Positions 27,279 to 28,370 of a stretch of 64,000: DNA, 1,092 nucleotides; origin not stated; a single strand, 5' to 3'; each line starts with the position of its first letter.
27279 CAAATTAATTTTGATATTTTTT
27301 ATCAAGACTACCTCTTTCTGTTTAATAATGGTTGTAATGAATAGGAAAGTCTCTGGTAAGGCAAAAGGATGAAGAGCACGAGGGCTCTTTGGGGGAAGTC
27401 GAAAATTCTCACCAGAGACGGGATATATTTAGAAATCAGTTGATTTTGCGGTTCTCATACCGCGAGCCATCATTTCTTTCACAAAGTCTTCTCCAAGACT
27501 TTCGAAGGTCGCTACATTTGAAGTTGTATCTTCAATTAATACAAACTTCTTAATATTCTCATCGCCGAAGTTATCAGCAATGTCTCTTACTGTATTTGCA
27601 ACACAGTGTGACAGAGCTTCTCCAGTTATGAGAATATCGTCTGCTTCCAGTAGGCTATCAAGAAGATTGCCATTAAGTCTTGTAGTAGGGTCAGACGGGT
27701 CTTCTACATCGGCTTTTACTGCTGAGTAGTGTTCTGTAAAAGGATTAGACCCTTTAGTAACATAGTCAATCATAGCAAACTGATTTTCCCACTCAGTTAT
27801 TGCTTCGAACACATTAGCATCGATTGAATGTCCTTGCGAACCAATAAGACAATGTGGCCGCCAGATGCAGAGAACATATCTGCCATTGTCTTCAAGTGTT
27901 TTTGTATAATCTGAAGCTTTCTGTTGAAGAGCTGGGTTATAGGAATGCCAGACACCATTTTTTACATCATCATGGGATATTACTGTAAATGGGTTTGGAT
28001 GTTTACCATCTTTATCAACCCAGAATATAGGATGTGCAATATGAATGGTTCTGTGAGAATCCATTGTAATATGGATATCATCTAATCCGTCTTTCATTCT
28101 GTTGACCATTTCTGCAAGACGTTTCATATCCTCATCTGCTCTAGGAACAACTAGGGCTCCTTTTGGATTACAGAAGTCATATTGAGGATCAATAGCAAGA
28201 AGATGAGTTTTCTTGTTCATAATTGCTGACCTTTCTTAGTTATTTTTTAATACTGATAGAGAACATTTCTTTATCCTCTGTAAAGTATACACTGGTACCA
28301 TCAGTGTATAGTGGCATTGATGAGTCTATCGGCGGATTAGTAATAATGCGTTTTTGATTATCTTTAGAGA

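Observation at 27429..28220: Phage-encoded NAD salvage pair: PncA-like nicotinamidase (27429-28220) and PncB-like nicotinate phosphoribosyltransferase (44039-45196)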

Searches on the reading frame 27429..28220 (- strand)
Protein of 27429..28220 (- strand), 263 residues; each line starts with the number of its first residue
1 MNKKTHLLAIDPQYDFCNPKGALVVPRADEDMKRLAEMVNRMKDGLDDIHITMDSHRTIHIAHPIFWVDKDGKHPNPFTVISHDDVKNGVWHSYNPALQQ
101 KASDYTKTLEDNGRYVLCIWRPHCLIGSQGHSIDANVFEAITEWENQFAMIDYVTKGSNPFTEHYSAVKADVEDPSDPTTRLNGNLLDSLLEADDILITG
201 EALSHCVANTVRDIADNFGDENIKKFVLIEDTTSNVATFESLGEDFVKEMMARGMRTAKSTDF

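Call 3: search_protein_families(library=pfam, proteins=[window:27429-28220:-], max_evalue=0.01)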
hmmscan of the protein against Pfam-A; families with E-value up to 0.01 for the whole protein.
window:27429-28220:- (263 aa): 1 family
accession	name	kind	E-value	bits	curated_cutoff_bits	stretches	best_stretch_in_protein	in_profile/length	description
PF00857.26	Isochorismatase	-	0.0019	18.8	27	0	192-217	112-137/175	Isochorismatase domain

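Call 4: search_protein_families(library=ncbifam, proteins=[window:27429-28220:-], max_evalue=0.01)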
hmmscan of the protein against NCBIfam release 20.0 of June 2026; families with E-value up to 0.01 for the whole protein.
window:27429-28220:- (263 aa): 2 families
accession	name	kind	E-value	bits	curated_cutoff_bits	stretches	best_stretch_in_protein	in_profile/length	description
NF008623.0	PRK11609.1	equivalog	3e-08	33.7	174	1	79-215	46-165/213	bifunctional nicotinamidase/pyrazinamidase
TIGR03756.1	conj_TIGR03756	hypoth_equivalog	0.0017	17.7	188.35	1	57-123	215-283/298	TIGR03756 family integrating conjugative element protein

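Call 5: search_protein_families(library=phrogs, proteins=[window:27429-28220:-], max_evalue=0.001)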
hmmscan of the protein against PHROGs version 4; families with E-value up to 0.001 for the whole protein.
window:27429-28220:- (263 aa): 1 family
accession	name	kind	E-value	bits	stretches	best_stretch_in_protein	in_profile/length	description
phrog_19305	-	unknown function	3e-07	31.5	1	3-58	2-58/199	-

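Call 11: search_solved_structures(query=window:27429-28220:-, max_evalue=1, show_alignments=3)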
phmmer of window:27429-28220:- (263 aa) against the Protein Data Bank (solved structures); distinct sequences matched with E-value up to 1: 2.
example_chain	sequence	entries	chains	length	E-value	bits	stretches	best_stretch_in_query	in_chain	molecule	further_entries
2h0r_A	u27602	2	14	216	3.3e-05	26.8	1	7-78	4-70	Nicotinamidase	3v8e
1ilw_A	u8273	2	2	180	0.11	15.4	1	7-62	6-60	180 aa long hypothetical Pyrazinamidase/nicotinamidase | 180aa long hypothetical Pyrazinamidase/Nicotinamidase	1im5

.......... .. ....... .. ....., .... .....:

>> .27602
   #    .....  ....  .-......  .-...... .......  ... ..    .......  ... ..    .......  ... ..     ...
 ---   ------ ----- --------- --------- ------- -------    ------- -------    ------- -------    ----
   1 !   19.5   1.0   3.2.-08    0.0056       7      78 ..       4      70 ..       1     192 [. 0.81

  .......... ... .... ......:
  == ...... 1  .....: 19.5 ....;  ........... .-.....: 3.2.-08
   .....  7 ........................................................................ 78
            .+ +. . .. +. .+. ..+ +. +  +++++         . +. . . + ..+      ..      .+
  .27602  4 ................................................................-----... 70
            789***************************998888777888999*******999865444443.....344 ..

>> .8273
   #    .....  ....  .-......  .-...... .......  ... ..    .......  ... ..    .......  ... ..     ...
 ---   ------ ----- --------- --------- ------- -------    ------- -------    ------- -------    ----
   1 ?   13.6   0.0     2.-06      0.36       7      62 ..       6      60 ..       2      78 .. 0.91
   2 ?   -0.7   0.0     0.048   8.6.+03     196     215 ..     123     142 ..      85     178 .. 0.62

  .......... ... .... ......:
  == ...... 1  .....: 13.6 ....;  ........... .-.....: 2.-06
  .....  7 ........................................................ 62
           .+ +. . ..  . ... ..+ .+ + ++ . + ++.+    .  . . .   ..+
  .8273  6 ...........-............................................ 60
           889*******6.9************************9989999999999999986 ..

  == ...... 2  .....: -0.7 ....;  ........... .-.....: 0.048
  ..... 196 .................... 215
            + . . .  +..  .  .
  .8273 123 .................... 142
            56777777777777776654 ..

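Call 13: find_homologous_proteins(query=window:27429-28220:-, max_evalue=0.001)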
Query window:27429-28220:- (263 aa): 3168 proteins with E <= 0.001 among 3564 candidates; the best 120 are listed.
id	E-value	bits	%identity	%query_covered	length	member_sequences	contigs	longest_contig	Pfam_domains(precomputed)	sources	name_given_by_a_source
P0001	1.6e-178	610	100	100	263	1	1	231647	-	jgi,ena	-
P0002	1.1e-119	417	68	99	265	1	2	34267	-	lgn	-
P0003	6.3e-118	411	67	99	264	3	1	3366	PF00857.27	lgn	-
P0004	2.2e-117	409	67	99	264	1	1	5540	PF00857.27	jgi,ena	-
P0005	5.5e-113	395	65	98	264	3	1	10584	PF00857.27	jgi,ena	-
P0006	1.1e-111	391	64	99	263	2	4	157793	-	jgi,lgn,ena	-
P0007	1.3e-111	390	65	98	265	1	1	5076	-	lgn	-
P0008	3.5e-111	389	62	99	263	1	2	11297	PF00857.27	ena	-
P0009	5.6e-111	388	64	98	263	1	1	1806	-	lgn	-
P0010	1.6e-110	387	63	99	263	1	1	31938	-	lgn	-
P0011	3.9e-110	386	63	98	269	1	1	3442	-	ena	-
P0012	4.3e-110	385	63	99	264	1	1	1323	-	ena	-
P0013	1.1e-109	384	63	100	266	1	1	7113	-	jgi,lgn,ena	-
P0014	1.2e-109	384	64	99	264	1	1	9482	PF00857.27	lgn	-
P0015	2.2e-109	383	64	98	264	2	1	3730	-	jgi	jgi:nicotinamidase-related amidase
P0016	2.2e-109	383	64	99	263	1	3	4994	PF00857.27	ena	-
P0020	3.7e-109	382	63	99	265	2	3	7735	PF00857.27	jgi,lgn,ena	-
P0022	5.4e-109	382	64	99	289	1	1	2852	PF00857.27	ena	-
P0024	9.5e-109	381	64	98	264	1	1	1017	PF00857.27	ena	-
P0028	8.9e-108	378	62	98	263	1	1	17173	PF00857.27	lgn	-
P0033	6.0e-107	375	63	100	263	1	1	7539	PF00857.27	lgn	-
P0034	6.0e-107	375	62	100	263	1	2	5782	PF00857.27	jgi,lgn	-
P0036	8.0e-107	375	63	99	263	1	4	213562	-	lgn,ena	-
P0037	1.6e-106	374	61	99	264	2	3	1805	PF00857.27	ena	-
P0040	2.4e-106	373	61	100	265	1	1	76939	PF00857.27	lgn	-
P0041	2.4e-106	373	60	99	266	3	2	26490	PF00857.27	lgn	-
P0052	1.2e-105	371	63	97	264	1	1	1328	PF00857.27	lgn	-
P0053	1.2e-105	371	61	99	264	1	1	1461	PF00857.27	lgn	-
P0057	1.5e-105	371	61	99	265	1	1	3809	PF00857.27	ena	-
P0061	2.9e-105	370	61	99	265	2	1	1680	PF00857.27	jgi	jgi:nicotinamidase-related amidase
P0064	4.3e-105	369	61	99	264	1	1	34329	PF00857.27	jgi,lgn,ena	-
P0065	4.4e-105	369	61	99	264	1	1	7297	PF00857.27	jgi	-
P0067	4.9e-105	369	60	100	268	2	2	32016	PF00857.27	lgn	-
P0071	7.8e-105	368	60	100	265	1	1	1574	PF00857.27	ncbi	-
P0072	8.2e-105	368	61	99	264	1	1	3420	PF00857.27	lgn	-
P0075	1.2e-104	368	61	99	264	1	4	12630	PF00857.27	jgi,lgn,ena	-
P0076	1.3e-104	368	60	99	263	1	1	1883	PF00857.27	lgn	-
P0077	1.3e-104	368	60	98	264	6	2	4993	PF00857.27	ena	-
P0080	1.8e-104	367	61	99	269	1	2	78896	PF00857.27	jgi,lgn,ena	jgi:nicotinamidase-related amidase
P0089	2.9e-104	366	61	99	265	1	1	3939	PF00857.27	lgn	-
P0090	3.1e-104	366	61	99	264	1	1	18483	PF00857.27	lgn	-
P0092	3.5e-104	366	61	98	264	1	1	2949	PF00857.27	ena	-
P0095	4.3e-104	366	62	99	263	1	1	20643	PF00857.27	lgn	-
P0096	4.3e-104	366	61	100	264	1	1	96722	-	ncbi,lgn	-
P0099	5.0e-104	366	61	98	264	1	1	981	PF00857.27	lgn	-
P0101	5.9e-104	365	61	98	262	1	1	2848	PF00857.27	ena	-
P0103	6.8e-104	365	63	98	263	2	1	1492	PF00857.27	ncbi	-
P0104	8.1e-104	365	62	99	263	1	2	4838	PF00857.27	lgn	-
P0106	8.5e-104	365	59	99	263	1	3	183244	PF00857.27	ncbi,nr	ncbi:MAG: hypothetical protein HQK79_08345 [Desulfobacterales bacterium]|nr:hypothetical protein [De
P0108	9.0e-104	365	60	98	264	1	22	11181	PF00857.27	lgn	-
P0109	9.3e-104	365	60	100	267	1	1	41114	PF00857.27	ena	-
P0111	1.2e-103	364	60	98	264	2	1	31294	PF00857.27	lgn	-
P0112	1.3e-103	364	59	99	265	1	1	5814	PF00857.27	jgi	-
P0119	2.1e-103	364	59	100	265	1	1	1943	PF00857.27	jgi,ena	jgi:nicotinamidase-related amidase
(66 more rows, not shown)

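Call 14: find_encoding_contigs(protein=window:27429-28220:-, flank=10000, max_places=6)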
Protein window:27429-28220:- (263 aa): 1 contig read that carries it; 1 place shown.
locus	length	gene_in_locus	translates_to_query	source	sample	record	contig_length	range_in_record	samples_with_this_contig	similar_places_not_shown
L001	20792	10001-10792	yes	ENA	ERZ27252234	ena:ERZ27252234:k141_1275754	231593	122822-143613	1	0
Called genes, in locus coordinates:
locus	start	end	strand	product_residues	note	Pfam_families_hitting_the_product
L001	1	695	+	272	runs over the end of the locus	-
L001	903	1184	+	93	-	-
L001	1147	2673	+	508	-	-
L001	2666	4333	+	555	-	PF00562:RNA_pol_Rpb2_6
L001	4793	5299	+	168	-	-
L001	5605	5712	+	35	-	-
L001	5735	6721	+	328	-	PF01145:Band_7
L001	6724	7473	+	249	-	-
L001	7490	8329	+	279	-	PF13672:PP2C_2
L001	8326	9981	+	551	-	PF00069:Pkinase (faint)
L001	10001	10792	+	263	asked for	-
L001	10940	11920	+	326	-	PF03572:Peptidase_S41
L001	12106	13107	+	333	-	-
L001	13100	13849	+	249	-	-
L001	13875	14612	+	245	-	PF25283:DUF7873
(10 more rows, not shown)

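Call 15: find_related_loci(query=window:27429-28220:-, collection=viral_contigs, flank=10000)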
Query window:27429-28220:- (263 aa) in viral_contigs; peptide patterns used: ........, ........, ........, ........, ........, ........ (x = any residue, [..] = any of these).
50 stretches matched a pattern; 43 encode a relative of the query (tblastn E <= 1e-3); 43 distinct loci.
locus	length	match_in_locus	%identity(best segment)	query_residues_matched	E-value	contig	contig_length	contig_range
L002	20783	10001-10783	59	4-263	1e-104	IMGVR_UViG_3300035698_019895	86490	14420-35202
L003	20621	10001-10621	35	2-214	3e-34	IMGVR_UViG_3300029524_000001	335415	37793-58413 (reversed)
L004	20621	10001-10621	35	2-214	3e-34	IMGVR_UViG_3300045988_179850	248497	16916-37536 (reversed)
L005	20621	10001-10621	35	2-214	3e-34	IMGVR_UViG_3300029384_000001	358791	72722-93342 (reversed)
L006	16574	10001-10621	35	2-214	3e-34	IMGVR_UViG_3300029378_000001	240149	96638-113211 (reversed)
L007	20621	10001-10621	35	2-214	3e-34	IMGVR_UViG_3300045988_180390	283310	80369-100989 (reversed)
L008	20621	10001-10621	35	2-214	3e-34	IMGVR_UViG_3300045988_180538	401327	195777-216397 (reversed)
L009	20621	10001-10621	35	2-214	3e-34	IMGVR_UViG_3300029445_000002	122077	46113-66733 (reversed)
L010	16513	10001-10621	35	2-214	3e-34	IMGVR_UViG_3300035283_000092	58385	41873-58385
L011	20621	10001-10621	35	2-214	3e-34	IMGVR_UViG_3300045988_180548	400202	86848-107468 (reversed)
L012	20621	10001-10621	35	2-214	3e-34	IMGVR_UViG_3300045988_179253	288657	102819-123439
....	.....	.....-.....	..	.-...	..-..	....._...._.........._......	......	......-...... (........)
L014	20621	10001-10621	35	2-214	3e-34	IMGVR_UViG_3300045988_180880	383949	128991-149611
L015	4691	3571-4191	35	2-214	3e-34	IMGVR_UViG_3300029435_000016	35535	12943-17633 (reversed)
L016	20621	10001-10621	35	2-214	3e-34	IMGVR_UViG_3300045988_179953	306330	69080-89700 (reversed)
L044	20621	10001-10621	35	2-214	3e-34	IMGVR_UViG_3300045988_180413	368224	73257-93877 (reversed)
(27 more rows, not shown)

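Call 35: search_solved_structures(query=A1, max_evalue=0.01, show_alignments=3)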
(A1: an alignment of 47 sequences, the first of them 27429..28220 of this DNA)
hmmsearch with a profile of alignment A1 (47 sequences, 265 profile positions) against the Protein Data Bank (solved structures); distinct sequences matched with E-value up to 0.01: 11.
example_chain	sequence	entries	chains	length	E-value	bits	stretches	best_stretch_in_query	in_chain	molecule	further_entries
2h0r_A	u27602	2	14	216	1.3e-13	53.9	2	6-65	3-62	Nicotinamidase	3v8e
29iv_A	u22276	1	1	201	7.2e-08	35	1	119-216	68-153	nicotinamidase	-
3pl1_A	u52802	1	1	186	2.1e-06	30.2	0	6-44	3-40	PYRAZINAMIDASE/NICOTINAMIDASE PNCA (PZase)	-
3r2j_A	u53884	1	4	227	2e-05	27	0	120-236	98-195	Alpha/beta-hydrolase-like protein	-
1ilw_A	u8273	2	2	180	5e-05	25.7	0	6-62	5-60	180 aa long hypothetical Pyrazinamidase/nicotinamidase | 180aa long hypothetical Pyrazinamidase/Nicotinamidase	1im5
3irv_A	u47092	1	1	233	0.00019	23.7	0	4-42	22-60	CYSTEINE HYDROLASE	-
2wt9_A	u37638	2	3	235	0.00034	23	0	118-264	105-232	NICOTINAMIDASE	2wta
9u8m_A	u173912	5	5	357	0.0047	19.2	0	119-214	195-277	nicotinamidase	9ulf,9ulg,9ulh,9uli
5zn8_A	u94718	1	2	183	0.0053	19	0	4-64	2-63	Isochorismatase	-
6a8l_A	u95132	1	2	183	0.0054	19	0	4-64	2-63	Isochorismatase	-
3s2s_A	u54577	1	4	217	0.0075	18.5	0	4-64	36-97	Putative pyrazinamidase/nicotinamidase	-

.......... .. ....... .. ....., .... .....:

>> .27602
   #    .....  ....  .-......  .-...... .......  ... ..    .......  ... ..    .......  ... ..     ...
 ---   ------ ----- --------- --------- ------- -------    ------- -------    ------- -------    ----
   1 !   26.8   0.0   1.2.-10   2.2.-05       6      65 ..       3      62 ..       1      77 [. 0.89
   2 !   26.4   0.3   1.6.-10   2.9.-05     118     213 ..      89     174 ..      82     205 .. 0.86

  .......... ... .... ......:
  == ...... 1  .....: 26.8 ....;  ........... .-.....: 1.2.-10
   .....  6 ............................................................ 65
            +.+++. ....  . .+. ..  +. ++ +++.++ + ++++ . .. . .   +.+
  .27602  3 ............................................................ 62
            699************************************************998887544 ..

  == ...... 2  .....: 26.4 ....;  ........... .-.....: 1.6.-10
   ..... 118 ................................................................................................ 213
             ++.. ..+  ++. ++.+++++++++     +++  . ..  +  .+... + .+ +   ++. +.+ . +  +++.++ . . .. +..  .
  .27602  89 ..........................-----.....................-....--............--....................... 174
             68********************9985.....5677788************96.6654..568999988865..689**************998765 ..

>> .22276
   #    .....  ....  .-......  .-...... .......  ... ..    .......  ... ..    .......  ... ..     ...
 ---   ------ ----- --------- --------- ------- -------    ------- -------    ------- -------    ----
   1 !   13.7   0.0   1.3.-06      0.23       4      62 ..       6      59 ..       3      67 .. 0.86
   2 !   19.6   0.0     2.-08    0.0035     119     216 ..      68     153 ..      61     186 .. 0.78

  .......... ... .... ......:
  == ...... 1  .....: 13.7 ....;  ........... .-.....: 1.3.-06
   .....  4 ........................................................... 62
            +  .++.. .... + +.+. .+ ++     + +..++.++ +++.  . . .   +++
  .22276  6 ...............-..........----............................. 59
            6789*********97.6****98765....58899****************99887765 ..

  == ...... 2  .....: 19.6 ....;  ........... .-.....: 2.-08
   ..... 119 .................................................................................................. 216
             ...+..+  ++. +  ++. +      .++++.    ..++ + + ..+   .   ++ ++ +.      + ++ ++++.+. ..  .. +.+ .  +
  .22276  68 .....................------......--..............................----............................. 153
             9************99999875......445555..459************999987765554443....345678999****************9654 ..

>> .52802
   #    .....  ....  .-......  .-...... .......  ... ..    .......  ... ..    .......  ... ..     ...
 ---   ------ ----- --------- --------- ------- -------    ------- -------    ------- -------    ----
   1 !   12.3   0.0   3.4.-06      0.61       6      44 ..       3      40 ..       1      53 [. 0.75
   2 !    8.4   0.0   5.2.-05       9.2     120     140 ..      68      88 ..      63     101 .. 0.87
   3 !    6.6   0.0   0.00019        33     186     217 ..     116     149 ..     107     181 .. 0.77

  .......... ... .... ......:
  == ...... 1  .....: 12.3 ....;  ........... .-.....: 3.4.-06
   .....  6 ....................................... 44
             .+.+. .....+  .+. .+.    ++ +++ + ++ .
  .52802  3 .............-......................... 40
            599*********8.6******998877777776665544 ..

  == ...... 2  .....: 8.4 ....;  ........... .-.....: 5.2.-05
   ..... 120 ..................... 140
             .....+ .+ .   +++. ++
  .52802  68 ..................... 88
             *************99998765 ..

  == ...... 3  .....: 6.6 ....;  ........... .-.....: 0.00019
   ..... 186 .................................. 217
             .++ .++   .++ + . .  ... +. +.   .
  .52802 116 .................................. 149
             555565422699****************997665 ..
